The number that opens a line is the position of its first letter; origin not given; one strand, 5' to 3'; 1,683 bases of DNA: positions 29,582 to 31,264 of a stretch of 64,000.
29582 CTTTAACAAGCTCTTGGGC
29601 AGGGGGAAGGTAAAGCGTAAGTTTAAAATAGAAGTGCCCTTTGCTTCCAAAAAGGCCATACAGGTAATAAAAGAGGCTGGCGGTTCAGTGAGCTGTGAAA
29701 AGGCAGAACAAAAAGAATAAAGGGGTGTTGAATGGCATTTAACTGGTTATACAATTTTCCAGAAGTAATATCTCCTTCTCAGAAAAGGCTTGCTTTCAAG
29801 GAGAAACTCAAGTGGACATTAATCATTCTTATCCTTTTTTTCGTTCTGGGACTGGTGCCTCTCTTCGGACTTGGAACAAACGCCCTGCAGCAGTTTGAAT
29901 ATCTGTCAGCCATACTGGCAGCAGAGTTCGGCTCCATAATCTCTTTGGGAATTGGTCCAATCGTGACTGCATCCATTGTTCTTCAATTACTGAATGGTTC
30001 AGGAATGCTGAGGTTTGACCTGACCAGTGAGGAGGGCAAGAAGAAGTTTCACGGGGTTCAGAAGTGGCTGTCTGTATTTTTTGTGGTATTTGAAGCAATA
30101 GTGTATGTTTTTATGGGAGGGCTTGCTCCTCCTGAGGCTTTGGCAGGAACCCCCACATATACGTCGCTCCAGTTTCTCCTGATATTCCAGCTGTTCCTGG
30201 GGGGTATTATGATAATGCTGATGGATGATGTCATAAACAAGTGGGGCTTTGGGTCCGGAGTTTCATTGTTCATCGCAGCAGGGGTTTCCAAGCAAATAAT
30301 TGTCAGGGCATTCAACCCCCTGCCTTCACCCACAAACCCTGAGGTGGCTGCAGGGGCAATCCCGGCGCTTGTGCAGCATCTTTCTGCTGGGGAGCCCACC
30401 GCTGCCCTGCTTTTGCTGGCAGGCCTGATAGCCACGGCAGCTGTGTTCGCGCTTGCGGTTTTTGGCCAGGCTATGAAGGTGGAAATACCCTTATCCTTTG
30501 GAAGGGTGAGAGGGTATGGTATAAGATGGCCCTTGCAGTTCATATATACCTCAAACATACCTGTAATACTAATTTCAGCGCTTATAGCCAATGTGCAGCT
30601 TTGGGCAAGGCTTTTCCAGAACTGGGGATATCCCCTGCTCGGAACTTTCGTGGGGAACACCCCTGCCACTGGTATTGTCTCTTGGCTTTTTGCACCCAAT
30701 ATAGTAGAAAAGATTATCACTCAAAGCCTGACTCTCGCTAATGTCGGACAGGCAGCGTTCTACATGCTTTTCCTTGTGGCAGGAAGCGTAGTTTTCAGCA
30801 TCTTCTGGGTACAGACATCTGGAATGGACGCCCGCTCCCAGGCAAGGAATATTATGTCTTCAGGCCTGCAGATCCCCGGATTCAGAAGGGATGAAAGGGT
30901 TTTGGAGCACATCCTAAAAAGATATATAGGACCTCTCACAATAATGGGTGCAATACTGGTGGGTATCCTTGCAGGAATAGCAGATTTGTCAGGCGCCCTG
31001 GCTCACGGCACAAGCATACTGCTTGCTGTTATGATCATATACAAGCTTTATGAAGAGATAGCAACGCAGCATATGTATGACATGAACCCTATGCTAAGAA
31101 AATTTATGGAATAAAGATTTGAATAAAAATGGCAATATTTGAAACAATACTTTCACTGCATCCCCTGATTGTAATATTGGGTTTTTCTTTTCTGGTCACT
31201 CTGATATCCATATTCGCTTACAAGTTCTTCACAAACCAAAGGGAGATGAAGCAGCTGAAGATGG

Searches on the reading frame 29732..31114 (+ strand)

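Call 42: search_protein_families(library=pfam, proteins=[window:29732-31114:+], max_evalue=0.00001)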
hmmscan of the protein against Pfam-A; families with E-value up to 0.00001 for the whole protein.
window:29732-31114:+ (460 aa): 2 families
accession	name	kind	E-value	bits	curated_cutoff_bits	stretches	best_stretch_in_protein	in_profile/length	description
PF00344.25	SecY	-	7.4e-66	223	32.2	1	68-440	1-306/306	SecY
PF10559.14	Plug_translocon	-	1.1e-06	28.8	22.1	1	34-67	1-35/35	Plug domain of Sec61p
